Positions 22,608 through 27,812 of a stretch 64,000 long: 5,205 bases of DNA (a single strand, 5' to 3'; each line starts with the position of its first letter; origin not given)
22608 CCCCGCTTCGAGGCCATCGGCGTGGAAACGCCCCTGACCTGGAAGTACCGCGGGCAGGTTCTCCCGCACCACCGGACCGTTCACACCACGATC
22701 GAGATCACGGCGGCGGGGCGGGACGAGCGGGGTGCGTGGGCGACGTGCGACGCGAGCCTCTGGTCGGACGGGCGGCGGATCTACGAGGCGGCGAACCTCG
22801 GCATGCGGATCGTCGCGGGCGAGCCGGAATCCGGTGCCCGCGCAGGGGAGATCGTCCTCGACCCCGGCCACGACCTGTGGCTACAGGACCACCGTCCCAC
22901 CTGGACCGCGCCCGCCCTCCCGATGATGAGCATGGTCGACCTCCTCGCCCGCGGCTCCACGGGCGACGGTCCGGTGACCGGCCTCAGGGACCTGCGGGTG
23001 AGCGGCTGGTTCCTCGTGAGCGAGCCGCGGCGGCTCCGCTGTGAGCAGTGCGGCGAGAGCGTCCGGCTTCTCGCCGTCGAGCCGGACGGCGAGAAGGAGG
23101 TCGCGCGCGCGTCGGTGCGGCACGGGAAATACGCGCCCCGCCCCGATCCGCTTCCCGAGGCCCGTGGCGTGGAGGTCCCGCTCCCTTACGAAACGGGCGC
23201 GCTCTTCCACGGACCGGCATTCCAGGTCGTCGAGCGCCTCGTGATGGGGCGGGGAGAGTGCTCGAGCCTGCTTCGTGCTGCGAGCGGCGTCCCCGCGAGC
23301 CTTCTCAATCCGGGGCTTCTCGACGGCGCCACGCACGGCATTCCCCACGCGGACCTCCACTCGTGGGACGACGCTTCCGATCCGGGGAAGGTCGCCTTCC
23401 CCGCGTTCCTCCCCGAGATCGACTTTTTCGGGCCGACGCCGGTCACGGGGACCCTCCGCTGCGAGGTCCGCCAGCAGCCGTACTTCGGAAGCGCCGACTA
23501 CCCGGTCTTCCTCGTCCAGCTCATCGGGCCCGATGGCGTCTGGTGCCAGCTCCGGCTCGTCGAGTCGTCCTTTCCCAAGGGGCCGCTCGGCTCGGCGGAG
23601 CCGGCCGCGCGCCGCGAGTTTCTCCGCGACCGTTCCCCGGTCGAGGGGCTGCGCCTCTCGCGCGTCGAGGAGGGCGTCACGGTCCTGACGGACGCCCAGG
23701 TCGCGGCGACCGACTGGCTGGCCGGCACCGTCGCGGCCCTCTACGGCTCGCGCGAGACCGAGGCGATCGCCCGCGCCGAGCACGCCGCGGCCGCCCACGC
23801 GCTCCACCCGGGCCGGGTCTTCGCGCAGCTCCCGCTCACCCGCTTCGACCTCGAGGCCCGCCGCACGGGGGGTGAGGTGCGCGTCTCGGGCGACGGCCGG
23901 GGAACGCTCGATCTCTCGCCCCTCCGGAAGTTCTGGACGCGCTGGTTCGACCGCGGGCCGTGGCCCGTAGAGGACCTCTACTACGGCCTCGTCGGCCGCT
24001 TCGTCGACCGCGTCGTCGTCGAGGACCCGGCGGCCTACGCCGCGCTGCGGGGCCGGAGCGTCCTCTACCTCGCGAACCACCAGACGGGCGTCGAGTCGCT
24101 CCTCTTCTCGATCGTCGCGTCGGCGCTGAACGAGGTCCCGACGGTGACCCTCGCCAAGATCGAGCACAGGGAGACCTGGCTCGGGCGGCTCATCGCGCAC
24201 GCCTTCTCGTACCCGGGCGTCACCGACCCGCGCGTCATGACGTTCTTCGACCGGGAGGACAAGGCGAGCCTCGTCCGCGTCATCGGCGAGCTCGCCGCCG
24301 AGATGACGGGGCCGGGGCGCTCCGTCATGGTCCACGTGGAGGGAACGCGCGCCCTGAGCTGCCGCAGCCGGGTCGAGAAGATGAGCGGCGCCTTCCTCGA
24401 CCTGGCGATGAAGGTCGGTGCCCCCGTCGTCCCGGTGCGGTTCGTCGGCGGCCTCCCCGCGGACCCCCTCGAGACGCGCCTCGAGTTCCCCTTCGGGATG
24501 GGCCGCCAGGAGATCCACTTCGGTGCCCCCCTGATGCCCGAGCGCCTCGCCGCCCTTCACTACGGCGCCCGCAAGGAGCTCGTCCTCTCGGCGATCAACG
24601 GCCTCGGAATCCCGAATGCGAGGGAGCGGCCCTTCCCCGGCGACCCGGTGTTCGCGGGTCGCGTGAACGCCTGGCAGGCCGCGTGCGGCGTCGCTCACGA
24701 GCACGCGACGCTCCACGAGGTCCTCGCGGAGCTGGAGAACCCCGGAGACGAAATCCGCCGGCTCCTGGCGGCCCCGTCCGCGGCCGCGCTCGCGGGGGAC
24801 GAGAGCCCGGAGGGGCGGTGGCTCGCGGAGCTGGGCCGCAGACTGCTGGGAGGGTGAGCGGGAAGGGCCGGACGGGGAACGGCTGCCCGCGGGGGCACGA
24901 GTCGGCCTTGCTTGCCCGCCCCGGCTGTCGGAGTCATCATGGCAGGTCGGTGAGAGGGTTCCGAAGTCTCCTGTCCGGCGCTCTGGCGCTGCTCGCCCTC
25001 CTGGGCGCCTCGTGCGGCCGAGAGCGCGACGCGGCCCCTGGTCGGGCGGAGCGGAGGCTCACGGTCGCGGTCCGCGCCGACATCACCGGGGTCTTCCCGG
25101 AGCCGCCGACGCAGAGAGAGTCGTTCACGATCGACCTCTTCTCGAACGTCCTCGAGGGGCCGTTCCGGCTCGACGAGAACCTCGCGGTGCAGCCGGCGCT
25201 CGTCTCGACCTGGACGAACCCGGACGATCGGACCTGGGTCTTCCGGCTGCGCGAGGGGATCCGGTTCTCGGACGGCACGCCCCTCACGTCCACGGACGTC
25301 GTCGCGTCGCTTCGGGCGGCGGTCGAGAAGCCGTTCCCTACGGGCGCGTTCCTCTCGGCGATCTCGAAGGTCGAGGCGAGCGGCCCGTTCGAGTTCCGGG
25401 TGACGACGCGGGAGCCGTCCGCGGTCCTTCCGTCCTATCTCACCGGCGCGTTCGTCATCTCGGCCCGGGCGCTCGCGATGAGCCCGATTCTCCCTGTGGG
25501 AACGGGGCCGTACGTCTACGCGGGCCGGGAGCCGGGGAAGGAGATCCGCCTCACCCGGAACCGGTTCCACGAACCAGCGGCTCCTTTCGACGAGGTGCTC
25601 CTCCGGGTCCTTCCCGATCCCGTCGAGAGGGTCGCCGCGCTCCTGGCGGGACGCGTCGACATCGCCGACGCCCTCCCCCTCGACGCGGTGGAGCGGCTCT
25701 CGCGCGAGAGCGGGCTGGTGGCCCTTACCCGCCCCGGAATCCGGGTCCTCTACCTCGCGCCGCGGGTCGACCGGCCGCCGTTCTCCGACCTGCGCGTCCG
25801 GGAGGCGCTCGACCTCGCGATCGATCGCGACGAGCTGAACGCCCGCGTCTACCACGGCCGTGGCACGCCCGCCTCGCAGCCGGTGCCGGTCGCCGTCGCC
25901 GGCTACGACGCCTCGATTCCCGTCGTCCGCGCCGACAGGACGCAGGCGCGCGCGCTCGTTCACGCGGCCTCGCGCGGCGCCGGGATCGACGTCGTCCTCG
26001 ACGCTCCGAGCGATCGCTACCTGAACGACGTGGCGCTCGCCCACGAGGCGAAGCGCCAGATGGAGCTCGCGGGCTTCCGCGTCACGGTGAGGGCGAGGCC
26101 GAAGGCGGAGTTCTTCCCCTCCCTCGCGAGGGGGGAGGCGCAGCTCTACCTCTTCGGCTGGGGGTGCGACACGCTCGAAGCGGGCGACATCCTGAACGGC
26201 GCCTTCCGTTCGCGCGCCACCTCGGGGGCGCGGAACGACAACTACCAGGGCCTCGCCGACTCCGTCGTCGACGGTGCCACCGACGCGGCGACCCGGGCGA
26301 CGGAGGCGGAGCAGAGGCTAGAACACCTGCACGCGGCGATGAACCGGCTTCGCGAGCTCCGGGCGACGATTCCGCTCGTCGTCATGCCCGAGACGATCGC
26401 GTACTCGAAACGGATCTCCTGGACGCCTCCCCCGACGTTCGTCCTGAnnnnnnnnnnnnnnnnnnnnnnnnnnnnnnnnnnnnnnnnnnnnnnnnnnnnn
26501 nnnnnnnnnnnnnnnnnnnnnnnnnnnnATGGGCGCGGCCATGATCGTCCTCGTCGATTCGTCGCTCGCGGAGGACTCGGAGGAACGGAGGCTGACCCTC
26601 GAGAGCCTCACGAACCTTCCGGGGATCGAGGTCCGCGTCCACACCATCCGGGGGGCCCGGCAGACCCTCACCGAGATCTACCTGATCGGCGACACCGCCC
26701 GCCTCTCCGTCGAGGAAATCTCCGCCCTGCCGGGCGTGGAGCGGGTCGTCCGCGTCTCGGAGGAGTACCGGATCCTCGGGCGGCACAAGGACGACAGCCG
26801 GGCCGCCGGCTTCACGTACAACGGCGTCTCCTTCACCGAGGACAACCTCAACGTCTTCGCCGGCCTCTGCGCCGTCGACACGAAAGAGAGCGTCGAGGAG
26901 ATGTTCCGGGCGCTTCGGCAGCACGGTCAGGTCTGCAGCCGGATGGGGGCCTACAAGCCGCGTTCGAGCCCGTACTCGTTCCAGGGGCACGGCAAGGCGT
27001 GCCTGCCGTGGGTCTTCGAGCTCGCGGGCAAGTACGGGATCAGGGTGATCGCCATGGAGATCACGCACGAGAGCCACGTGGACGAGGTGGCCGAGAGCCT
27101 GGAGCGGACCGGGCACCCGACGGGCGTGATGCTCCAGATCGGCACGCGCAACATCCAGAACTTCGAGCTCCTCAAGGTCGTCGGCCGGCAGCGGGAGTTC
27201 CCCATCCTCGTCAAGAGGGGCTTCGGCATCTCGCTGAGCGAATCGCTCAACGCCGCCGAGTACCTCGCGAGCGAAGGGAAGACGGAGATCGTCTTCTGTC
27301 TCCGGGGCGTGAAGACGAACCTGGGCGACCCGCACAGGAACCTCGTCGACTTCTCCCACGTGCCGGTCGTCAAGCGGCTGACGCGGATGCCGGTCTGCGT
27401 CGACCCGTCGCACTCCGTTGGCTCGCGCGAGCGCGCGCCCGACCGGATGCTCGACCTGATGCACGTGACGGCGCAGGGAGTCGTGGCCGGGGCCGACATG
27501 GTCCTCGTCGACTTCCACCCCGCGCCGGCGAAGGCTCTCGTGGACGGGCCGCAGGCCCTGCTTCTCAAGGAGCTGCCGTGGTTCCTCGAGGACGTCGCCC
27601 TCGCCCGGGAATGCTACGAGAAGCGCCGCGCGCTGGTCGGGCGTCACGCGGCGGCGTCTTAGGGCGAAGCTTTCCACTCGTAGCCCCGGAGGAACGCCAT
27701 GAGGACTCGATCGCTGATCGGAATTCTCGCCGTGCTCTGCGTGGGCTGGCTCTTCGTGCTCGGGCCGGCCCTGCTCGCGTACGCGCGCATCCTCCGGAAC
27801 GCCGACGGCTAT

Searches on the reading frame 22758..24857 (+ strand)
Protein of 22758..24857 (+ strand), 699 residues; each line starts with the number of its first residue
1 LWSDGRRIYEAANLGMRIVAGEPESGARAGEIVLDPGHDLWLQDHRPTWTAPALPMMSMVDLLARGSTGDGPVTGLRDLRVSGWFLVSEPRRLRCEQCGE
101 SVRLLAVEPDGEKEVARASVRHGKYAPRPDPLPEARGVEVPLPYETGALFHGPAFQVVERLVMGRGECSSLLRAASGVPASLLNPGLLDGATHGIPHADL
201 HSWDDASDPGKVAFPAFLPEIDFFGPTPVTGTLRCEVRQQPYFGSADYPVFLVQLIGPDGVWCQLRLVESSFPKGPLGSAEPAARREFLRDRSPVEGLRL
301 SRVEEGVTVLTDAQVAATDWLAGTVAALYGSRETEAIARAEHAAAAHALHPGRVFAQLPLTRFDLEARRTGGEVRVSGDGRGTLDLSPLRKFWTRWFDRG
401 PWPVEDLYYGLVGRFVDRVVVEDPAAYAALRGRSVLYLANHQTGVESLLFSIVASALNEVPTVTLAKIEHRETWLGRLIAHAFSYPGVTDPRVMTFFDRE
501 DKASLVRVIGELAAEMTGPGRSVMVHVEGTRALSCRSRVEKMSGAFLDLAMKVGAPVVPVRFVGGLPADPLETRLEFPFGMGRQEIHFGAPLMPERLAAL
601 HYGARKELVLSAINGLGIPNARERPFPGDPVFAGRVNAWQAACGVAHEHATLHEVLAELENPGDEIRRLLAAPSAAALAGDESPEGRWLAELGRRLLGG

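Call 47: find_homologous_proteins(query=window:22758-24857:+, max_evalue=1e-30)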
Query window:22758-24857:+ (699 aa): 136 proteins with E <= 1e-30 among 8000 candidates; the best 120 are listed.
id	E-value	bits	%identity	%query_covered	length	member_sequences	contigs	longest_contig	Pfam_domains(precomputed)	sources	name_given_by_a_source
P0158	0.0e+0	1338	84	98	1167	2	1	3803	PF07977.20,PF01553.27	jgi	jgi:3-hydroxymyristoyl/3-hydroxydecanoyl-(acyl carrier protein) dehydratase/1-acyl-sn-glycerol-3-pho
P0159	0.0e+0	1138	89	80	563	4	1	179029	PF01553.27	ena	-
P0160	2.7e-295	1000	73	88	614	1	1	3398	PF14765.13,PF01553.27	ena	-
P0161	1.9e-286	970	63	100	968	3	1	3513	PF07977.20,PF01553.27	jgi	jgi:3-hydroxymyristoyl/3-hydroxydecanoyl-(acyl carrier protein) dehydratase/1-acyl-sn-glycerol-3-pho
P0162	8.1e-281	952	62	100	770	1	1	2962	PF07977.20,PF01553.27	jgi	jgi:1-acyl-sn-glycerol-3-phosphate acyltransferase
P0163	5.2e-265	899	60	100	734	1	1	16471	PF07977.20,PF01553.27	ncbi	-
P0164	4.4e-264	896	59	100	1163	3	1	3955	PF07977.20,PF01553.27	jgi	jgi:3-hydroxymyristoyl/3-hydroxydecanoyl-(acyl carrier protein) dehydratase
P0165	3.6e-263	893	59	100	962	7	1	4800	PF07977.20,PF01553.27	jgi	jgi:3-hydroxymyristoyl/3-hydroxydecanoyl-(acyl carrier protein) dehydratase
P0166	1.1e-262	892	58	100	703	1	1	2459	PF01553.27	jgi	jgi:hypothetical protein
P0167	1.0e-260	885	58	100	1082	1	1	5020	PF07977.20,PF01553.27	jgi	jgi:3-hydroxymyristoyl/3-hydroxydecanoyl-(acyl carrier protein) dehydratase/1-acyl-sn-glycerol-3-pho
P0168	5.3e-256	870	60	100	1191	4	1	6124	PF22818.3,PF07977.20,PF01553.27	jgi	jgi:3-hydroxymyristoyl/3-hydroxydecanoyl-(acyl carrier protein) dehydratase/1-acyl-sn-glycerol-3-pho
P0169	1.4e-255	868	87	63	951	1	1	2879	PF07977.20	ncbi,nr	ncbi:MAG TPA: 3-hydroxyacyl-[acyl-carrier-protein] dehydratase FabA, partial [Thermoanaerobaculia ba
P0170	9.6e-255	865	57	100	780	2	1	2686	PF07977.20,PF01553.27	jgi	jgi:1-acyl-sn-glycerol-3-phosphate acyltransferase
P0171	1.3e-254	865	58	100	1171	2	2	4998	PF07977.20,PF01553.27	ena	-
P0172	2.3e-249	848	60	100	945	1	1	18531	PF07977.20,PF01553.27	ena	-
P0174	9.1e-249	846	59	100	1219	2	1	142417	PF22818.3,PF07977.20,PF01553.27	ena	-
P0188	1.2e-200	687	59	77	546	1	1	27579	PF01553.27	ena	-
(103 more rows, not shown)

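Call 48: find_encoding_contigs(protein=P0159, flank=10000, max_places=2)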
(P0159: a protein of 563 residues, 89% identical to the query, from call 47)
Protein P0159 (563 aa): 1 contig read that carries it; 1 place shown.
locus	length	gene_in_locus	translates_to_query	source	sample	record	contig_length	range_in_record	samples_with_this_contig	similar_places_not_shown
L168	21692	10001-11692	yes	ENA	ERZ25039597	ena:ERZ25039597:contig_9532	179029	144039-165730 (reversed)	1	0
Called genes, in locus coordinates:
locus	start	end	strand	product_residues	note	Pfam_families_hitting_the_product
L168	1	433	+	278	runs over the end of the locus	PF00550:PP-binding (weak)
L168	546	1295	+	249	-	-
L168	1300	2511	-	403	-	-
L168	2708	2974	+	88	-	-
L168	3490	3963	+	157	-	PF00109:ketoacyl-synt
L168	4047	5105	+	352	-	PF02801:Ketoacyl-synt_C, PF16197:KAsynt_C_assoc (weak), PF00109:ketoacyl-synt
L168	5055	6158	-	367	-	-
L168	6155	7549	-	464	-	-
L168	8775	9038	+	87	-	-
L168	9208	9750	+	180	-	PF07977:FabA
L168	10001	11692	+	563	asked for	PF01553:Acyltransferase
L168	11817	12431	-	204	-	PF03692:CxxCxxCC (weak)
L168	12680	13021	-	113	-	-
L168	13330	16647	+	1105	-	-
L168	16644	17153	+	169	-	-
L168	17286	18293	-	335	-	PF01145:Band_7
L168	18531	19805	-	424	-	PF01145:Band_7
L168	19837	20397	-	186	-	-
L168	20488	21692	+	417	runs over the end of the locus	PF04542:Sigma70_r2 (weak), PF00989:PAS (faint), PF08448:PAS_4 (weak), PF13426:PAS_9 (weak)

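Call 49: find_encoding_contigs(protein=P0174, flank=10000, max_places=2)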
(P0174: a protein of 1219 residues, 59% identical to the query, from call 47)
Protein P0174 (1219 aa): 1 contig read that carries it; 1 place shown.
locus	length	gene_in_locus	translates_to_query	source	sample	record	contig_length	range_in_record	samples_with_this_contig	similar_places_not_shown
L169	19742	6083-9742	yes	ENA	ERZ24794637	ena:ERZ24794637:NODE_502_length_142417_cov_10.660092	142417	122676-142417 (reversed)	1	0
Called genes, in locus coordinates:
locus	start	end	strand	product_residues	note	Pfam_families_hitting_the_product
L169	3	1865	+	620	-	?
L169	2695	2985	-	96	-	-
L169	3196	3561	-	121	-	-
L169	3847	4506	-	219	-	-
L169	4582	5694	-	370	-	-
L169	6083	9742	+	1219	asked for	PF07977:FabA, PF22818:ApeI-like (faint), PF07977:FabA, PF01553:Acyltransferase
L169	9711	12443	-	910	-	PF13620:CarboxypepD_reg (faint)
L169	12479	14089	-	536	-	PF00884:Sulfatase, PF16347:SGSH_C (weak)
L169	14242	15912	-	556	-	-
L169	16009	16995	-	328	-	PF04151:PPC (faint)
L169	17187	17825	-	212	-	-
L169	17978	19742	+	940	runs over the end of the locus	PF00486:Trans_reg_C, PF13191:AAA_16, PF13424:TPR_12 (weak)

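Call 50: find_encoding_contigs(protein=P0188, flank=10000, max_places=2)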
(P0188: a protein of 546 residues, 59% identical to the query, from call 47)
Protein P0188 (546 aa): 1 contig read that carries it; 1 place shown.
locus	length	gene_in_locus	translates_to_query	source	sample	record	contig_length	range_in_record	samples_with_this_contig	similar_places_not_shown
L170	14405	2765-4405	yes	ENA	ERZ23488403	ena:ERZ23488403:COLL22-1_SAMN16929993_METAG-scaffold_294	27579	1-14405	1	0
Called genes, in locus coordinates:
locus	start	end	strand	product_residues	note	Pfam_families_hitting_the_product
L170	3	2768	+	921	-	?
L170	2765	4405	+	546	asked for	PF01553:Acyltransferase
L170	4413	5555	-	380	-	PF04371:PAD_porph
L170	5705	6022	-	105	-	-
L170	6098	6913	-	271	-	-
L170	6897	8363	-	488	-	-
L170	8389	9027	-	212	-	-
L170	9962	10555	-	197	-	-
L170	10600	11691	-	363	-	-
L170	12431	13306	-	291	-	-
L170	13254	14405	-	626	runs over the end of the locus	-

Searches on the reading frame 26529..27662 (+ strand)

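Call 12: search_protein_families(library=pfam, proteins=[window:26529-27662:+], max_evalue=0.00001)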
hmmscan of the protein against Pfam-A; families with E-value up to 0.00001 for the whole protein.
window:26529-27662:+ (377 aa): 2 families
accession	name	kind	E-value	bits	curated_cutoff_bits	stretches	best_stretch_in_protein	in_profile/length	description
PF00793.26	DAHP_synth_1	-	3.1e-43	148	25.5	1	104-352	15-257/270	DAHP synthetase I family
PF18152.6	DAHP_snth_FXD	-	4.5e-09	36.4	27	1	32-78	23-67/67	DAHP synthase ferredoxin-like domain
